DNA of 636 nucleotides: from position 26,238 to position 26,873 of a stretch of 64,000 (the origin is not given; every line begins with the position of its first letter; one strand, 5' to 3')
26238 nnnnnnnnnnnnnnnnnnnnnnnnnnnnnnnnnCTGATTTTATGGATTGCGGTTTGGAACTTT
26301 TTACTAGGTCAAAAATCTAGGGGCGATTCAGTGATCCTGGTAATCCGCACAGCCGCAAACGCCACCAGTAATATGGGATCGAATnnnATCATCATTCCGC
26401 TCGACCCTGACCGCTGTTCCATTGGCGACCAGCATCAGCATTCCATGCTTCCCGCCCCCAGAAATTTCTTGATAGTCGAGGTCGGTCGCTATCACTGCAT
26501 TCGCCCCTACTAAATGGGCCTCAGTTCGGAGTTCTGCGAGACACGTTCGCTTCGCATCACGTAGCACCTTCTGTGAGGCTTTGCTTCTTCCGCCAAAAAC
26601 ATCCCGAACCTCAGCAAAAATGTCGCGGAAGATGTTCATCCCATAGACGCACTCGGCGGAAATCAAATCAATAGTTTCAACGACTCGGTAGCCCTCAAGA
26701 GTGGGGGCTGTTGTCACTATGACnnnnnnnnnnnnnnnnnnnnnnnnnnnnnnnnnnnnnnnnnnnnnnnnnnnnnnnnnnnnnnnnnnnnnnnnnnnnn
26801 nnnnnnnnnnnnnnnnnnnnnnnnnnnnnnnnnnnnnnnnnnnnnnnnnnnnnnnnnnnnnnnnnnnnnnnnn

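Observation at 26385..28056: Island cargo operon: exported SNase nuclease plus two YbjQ/UPF0145 paralogues with different N-terminal sensor-like modules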

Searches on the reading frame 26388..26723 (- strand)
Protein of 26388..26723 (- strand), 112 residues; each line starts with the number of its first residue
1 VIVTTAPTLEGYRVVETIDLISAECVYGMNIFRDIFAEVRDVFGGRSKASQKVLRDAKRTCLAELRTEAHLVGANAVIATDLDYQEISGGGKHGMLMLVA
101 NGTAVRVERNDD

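Call 21: find_related_loci(query=A1, collection=viral_contigs, flank=6000)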
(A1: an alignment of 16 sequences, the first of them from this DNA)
Query A1 (112 aa) in viral_contigs; peptide patterns used: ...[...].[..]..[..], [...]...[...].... (x = any residue, [..] = any of these).
40 stretches matched a pattern; 33 encode a relative of the query (tblastn E <= 1e-3); 33 distinct loci.
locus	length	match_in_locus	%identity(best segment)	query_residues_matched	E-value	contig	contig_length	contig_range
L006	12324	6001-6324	65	1-109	7e-46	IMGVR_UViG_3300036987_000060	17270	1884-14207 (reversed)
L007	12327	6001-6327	65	1-110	5e-45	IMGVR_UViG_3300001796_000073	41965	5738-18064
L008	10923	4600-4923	56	1-109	8e-40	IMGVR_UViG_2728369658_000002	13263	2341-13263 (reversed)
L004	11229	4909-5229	61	1-108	1e-39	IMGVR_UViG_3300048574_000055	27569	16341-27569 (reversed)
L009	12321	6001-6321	61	1-108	1e-39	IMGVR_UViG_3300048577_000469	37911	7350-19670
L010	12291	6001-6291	60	14-112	2e-38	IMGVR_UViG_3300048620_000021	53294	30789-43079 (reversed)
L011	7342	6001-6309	59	2-106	1e-38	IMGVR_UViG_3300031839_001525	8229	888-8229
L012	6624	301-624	55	1-109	3e-38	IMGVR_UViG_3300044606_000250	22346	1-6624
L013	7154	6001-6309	58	2-106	8e-38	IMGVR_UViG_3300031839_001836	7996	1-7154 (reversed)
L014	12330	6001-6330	53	1-111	3e-35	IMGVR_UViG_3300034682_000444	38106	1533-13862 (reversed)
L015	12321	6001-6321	55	1-108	6e-35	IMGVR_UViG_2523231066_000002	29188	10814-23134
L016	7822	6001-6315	58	2-107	4e-35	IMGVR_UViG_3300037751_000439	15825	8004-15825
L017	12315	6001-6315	58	4-109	6e-35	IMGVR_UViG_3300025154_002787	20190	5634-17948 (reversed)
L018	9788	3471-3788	62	1-106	9e-35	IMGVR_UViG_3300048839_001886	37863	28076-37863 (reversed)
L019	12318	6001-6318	55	1-107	1e-34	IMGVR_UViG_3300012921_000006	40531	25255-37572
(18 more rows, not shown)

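Call 22: find_related_loci(query=A1, collection=genome_contigs, flank=8000)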
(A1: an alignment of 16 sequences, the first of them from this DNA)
Query A1 (112 aa) in genome_contigs; peptide patterns used: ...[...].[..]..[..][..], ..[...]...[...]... (x = any residue, [..] = any of these).
336 stretches matched a pattern; 314 encode a relative of the query (tblastn E <= 1e-3); the best 80 are kept; 80 distinct loci.
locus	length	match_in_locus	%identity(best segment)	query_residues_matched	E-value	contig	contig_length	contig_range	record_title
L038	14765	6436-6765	66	1-111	3e-47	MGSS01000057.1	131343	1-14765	MAG: Deltaproteobacteria bacterium RIFCSPLOWO2_12_FULL_60_19 rifcsplowo2_12_scaffold_219, whole genome shotgun sequence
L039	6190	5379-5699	68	1-108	5e-47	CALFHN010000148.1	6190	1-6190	MAG TPA_asm: uncultured Bacteroidetes bacterium isolate ERR2206786_bin.62_CONCOCT_v1.1_MAG genome assembly, contig: ERZ8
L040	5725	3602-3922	68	1-108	2e-46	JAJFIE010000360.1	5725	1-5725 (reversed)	MAG: Rhodospirillales bacterium isolate OFTM192 OFTM192_359, whole genome shotgun sequence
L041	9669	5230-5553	69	1-109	4e-46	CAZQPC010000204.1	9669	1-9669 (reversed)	MAG TPA_asm: uncultured Magnetovibrio sp. isolate binchicken_co46_96 genome assembly, contig: NODE_13863_length_9669_cov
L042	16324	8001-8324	68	1-109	2e-46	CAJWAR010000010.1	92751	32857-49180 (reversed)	MAG TPA_asm: uncultured Rhodospirillaceae bacterium isolate ERR599062_bin.37_MetaBAT_v2.12.1_MAG genome assembly, contig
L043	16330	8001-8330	68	1-111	4e-46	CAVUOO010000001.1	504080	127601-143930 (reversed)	MAG: uncultured Gemmatimonadales bacterium isolate MFD06085.bin.3.113 genome assembly, contig: contig_12410, whole genom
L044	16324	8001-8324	69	1-109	3e-46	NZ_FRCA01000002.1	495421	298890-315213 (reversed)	Halomonas cupida strain DSM 4740, whole genome shotgun sequence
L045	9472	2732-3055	69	1-109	5e-46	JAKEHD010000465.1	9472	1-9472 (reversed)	MAG: Blastocatellia bacterium isolate PMV_6.28 PMV_6.28.k101_900547, whole genome shotgun sequence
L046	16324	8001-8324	65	1-109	1e-45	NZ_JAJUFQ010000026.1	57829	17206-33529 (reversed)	MAG: Halomonas sp. isolate bin15 k141_151115_length_57829_cov_270.5680, whole genome shotgun sequence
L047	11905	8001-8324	67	1-109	2e-45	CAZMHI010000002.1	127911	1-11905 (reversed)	MAG TPA_asm: uncultured Rhodospirillaceae bacterium isolate SRP077602_co11_112 genome assembly, contig: NODE_46_length_1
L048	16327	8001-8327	69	1-110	2e-45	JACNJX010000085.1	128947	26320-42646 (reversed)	MAG: Alphaproteobacteria bacterium isolate NIOZ-UU45 NIOZ-UU_NODE_76_length_128947_cov_9.98617, whole genome shotgun seq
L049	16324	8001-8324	68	1-109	3e-45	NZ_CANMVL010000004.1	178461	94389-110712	Uncultured Halomonas sp. isolate N2E173_1.fasta NODE_14, whole genome shotgun sequence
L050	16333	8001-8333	70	1-112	3e-45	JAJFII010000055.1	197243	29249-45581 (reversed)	MAG: Rhodospirillales bacterium isolate OFTM193 OFTM193_54, whole genome shotgun sequence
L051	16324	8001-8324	65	1-109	3e-45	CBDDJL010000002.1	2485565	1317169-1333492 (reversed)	MAG: Rhodospirillales bacterium isolate 31c28a96-7474-444d-91f1-dcec9bbdbe2f genome assembly, contig: contig_2, whole ge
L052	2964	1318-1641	66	1-109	2e-45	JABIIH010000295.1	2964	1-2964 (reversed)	MAG: Rhodospirillaceae bacterium isolate SI053_bin87 k141_234116, whole genome shotgun sequence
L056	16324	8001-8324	67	1-109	5e-45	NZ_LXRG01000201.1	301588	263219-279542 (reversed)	Halomonas sp. ALS9 contig6_2, whole genome shotgun sequence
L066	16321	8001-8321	66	1-108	3e-44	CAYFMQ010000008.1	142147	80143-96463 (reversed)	MAG TPA_asm: uncultured Thalassospiraceae bacterium isolate ERP019367_co1_8 genome assembly, contig: NODE_154_length_142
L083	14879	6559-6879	63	1-108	3e-43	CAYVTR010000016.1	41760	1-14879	MAG TPA_asm: uncultured Woeseia sp. isolate SRP200020_co5_351 genome assembly, contig: NODE_1316_length_41760_cov_54.182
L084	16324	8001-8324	62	1-109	5e-43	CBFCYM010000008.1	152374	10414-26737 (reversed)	MAG TPA_asm: uncultured Rhodospirillales bacterium isolate SRR26215674_binner12_Refined_105 genome assembly, contig: ERZ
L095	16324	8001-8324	63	1-109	1e-42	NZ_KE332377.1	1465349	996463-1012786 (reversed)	Litchfieldella anticariensis FP35 = DSM 16096 strain FP35 Scaffold1, whole genome shotgun sequence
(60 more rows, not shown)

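Call 40: search_solved_structures(query=A1, max_evalue=0.01)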
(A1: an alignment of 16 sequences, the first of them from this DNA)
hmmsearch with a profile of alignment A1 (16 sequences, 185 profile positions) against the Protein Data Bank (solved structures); distinct sequences matched with E-value up to 0.01: 3.
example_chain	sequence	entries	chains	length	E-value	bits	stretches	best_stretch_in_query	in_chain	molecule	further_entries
1y2i_A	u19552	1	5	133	2.3e-37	131.7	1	71-181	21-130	Hypothetical Protein S0862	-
2gtc_A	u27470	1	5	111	5.4e-32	114.2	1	75-180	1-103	UPF0145 protein BC_1816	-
1vr4_A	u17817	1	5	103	3.2e-31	111.6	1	75-180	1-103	hypothetical protein APC22750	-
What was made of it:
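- On YbjQ / UPF0145 (PF01906): PDB homologues have five chains per entry (call 40).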

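Call 48: search_protein_families(library=pfam, alignment_id=A2, max_evalue=0.01)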
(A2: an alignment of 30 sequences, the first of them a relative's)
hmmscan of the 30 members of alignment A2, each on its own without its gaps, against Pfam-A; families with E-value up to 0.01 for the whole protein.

A. member 1, L016:5066-5794:+ (242 aa): 4 families
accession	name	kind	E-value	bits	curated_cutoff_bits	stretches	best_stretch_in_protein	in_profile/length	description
PF00717.28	Peptidase_S24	-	1.5e-14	54.1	23.3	1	114-235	5-115/116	Peptidase S24-like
PF01381.28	HTH_3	-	1.3e-09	38.4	23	1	9-63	1-55/55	Helix-turn-helix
PF12844.13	HTH_19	-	2.9e-08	33.9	30.2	1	6-69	1-64/64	Helix-turn-helix domain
PF13560.12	HTH_31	-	1.3e-07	32.2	27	1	6-61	3-59/64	Helix-turn-helix domain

B. families by the number of members that match (of 30 scanned): 17 families
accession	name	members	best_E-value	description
PF00717.28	Peptidase_S24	9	5.8e-18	Peptidase S24-like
PF01381.28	HTH_3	9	1.3e-09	Helix-turn-helix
PF13560.12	HTH_31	6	2.2e-08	Helix-turn-helix domain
PF12844.13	HTH_19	5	2.9e-08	Helix-turn-helix domain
PF07022.19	Phage_CI_repr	2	3.9e-09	Bacteriophage CI repressor helix-turn-helix domain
PF13443.12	HTH_26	2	3.2e-07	Cro/C1-type HTH DNA-binding domain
PF06252.17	GemA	1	1.1e-14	Bacteriophage Mu, GemA protein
PF13744.12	HTH_37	1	2.4e-05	Helix-turn-helix domain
PF08765.17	Mor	1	0.00015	Mor transcription activator family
PF13248.11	Zn_ribbon_3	1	0.0002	zinc-ribbon domain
PF13693.12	HTH_35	1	0.00021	Winged helix-turn-helix DNA-binding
PF22747.2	Zn_ribbon_DUF2089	1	0.0006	DUF2089 zinc ribbon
PF13240.11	Zn_Ribbon_1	1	0.0008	zinc-ribbon domain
PF12773.13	DZR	1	0.0029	Double zinc ribbon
PF10552.14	ORF6C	1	0.0048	ORF6C domain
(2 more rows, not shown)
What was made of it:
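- Pfam counts on 30 upstream proteins: 9 Peptidase_S24, 9 HTH_3, 2 Phage_CI_repr (call 48).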

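Call 52: search_protein_families(library=pfam, proteins=[L050:8342-9262:+, L041:5561-6499:+, L042:6671-7870:+, L083:5648-6508:+, L051:7213-7866:+, L066:7137-7874:+, L084:6252-7874:+, L046:8370-9110:+, L095:8349-9413:+, L056:8767-9513:+], max_evalue=0.0001)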
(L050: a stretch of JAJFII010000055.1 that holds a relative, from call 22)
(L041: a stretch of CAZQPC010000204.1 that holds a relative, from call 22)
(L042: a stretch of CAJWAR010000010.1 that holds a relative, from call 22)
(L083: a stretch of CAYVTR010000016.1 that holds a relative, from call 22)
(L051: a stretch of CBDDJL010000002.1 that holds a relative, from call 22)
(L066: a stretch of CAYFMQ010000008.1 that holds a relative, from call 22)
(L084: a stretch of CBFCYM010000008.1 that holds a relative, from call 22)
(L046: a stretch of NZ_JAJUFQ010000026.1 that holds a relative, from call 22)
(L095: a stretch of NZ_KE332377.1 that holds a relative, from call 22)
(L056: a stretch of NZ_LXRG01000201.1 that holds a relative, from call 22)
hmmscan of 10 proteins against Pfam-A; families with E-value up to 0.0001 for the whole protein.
L050:8342-9262:+ (306 aa): 3 families
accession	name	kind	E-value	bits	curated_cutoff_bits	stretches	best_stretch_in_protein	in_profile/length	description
PF00924.24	MS_channel_2nd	-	3.1e-12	46.9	20.2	1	129-193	3-66/68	Mechanosensitive ion channel, beta-domain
PF21082.3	MS_channel_3rd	-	1.2e-07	32.5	21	1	208-280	10-87/88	Mechanosensitive ion channel MscS, C-terminal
PF05552.17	MS_channel_1st_1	-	1.2e-06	28.7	22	1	30-78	2-50/50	Mechanosensitive ion channel, conserved TM helix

L041:5561-6499:+ (312 aa): 3 families
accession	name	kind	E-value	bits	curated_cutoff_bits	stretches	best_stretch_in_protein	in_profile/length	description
PF00924.24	MS_channel_2nd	-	2.7e-12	47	20.2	1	135-199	3-66/68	Mechanosensitive ion channel, beta-domain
PF05552.17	MS_channel_1st_1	-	1.2e-05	25.5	22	1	36-84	2-50/50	Mechanosensitive ion channel, conserved TM helix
PF21082.3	MS_channel_3rd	-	5.5e-05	24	21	1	209-286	5-87/88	Mechanosensitive ion channel MscS, C-terminal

L042:6671-7870:+ (399 aa): 4 families
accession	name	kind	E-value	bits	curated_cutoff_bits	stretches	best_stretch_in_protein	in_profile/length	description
PF08028.16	Acyl-CoA_dh_2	-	2.8e-28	99.3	22.7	1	250-377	3-132/134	Acyl-CoA dehydrogenase, C-terminal domain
PF00441.29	Acyl-CoA_dh_1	-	2.3e-09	38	22.4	1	243-371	11-131/150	Acyl-CoA dehydrogenase, C-terminal domain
PF02771.21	Acyl-CoA_dh_N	-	2.4e-05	25.1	22.9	1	30-112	21-104/113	Acyl-CoA dehydrogenase, N-terminal domain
PF02770.24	Acyl-CoA_dh_M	-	4.5e-05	24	33.3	1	130-209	20-97/97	Acyl-CoA dehydrogenase, middle domain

L083:5648-6508:+ (286 aa): 4 families
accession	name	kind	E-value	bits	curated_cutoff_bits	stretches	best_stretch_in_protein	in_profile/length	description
PF00106.31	adh_short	-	2.6e-34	118.9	26.6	1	4-143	1-140/195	short chain dehydrogenase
PF13561.12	adh_short_C2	-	2.8e-23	83.2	27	1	10-217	1-188/236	Enoyl-(Acyl carrier protein) reductase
PF08659.16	KR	-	2.5e-06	28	22.6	1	5-107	2-106/180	KR domain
PF01370.27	Epimerase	-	1e-05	25.5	20.9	1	7-141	2-117/240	NAD dependent epimerase/dehydratase family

L051:7213-7866:+ (217 aa): 1 family
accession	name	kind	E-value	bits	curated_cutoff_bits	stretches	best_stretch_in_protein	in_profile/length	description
PF00857.26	Isochorismatase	-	1.2e-39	136.7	27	1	19-208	1-172/175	Isochorismatase domain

L066:7137-7874:+ (245 aa): 1 family
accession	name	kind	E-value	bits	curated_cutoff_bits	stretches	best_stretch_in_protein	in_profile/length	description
PF00857.26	Isochorismatase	-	6.3e-42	144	27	1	47-236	1-172/175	Isochorismatase domain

L084:6252-7874:+ (540 aa): 2 families
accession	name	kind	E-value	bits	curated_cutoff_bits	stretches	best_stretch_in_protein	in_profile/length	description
PF05683.17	Fumerase_C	-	8.2e-84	280.5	22.2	1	331-536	1-204/205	Fumarase C-terminus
PF05681.19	Fumerase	-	7.1e-81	271.9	25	1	51-323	5-267/270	Fumarate hydratase (Fumerase)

L046:8370-9110:+ (246 aa): 1 family
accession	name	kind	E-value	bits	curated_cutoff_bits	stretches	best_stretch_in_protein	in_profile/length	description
PF00440.29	TetR_N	-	2.4e-11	43.6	24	1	64-108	1-45/47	Bacterial regulatory proteins, tetR family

L095:8349-9413:+ (354 aa): 1 family
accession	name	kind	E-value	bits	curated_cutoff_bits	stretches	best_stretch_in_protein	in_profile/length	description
PF01699.29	Na_Ca_ex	-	3.3e-69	232.1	24.9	2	170-312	3-150/151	Sodium/calcium exchanger protein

L056:8767-9513:+ (248 aa): 6 families
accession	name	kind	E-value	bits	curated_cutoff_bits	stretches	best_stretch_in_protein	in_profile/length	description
PF00106.31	adh_short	-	1.8e-57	194.4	26.6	1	7-199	2-193/195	short chain dehydrogenase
PF13561.12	adh_short_C2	-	8.9e-57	192.8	27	1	15-244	6-234/236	Enoyl-(Acyl carrier protein) reductase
PF08659.16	KR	-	1.9e-19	70.7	22.6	1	9-172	4-166/180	KR domain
PF01370.27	Epimerase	-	1.5e-08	34.8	20.9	1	10-186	3-176/240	NAD dependent epimerase/dehydratase family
PF13460.12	NAD_binding_10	-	8.4e-08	32.7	27.2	1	12-164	1-123/184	NAD(P)H-binding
PF16363.11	GDP_Man_Dehyd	-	6.8e-06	26.2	27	0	10-69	2-66/332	GDP-mannose 4,6 dehydratase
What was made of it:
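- A Na/Ca exchanger follows in Halomonas L095 (call 52).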

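Call 65: search_protein_families(library=pfam, alignment_id=A5, max_evalue=0.001)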
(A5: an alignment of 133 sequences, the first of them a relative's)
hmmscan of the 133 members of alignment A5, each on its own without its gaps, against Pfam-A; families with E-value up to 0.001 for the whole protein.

A. member 1, L007:4310-4951:+ (213 aa): 0 families

B. families by the number of members that match (of 133 scanned): 44 families (the first 25 are shown)
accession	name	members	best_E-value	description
PF01381.28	HTH_3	4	1e-10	Helix-turn-helix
PF13560.12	HTH_31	3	9.4e-07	Helix-turn-helix domain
PF00565.23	SNase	2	7.8e-22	Staphylococcal nuclease homologue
PF12844.13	HTH_19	2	1.4e-09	Helix-turn-helix domain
PF00171.27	Aldedh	1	3.1e-178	Aldehyde dehydrogenase family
PF00202.27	Aminotran_3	1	4.4e-133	Aminotransferase class-III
PF13570.13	Beta-prop_ACSF4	1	6.4e-60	Beta-alanine-activating enzyme, beta-propeller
PF13360.13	PQQ_2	1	1.9e-58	Outer membrane protein assembly factor BamB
PF20155.4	TMP_3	1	4e-47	Tape measure protein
PF07661.19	MORN_2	1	8.9e-38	MORN repeat variant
PF18731.6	HEPN_Swt1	1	6.2e-36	Swt1-like HEPN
PF24703.2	DUF7666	1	7e-36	Domain of unknown function (DUF7666)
PF24684.1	Vgb_lyase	1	1.7e-30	Virginiamycin B lyase family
PF05065.19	Phage_capsid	1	5.4e-29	Phage capsid family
PF04465.17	DUF499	1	8.4e-26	Protein of unknown function (DUF499)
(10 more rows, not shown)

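Call 66: search_protein_families(library=padloc, alignment_id=A5, max_evalue=0.00001)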
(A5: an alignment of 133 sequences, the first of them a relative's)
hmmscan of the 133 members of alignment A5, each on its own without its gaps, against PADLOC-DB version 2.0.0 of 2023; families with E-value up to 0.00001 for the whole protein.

A. member 1, L007:4310-4951:+ (213 aa): 0 families

B. families by the number of members that match (of 133 scanned): 18 families
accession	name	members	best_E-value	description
PDLC00662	HmaC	1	0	AAA+ ATPase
PDLC00660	HmaB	1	3.6e-77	DNA-adenine methylase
PDLC00661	HmaB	1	8.6e-72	DNA-adenine methylase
PDLC05041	PDC-S57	1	1.6e-65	-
PDLC02192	DUF499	1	2.2e-38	-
PDLC05043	PDC-S57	1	9.1e-37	-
PDLC05042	PDC-S57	1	4e-15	-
PDLC01096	C3a212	1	1.4e-12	SNc+LTD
PDLC05040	PDC-S57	1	1.5e-10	-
PDLC04142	capH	1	7.9e-09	capH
PDLC03954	RmrA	1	3.3e-07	-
PDLC03947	RmrA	1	1.5e-06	-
PDLC04767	PDC-M66B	1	1.5e-06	-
PDLC03977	PD-Lambda-1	1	2.5e-06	-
PDLC04344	PDC-M03A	1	4.5e-06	-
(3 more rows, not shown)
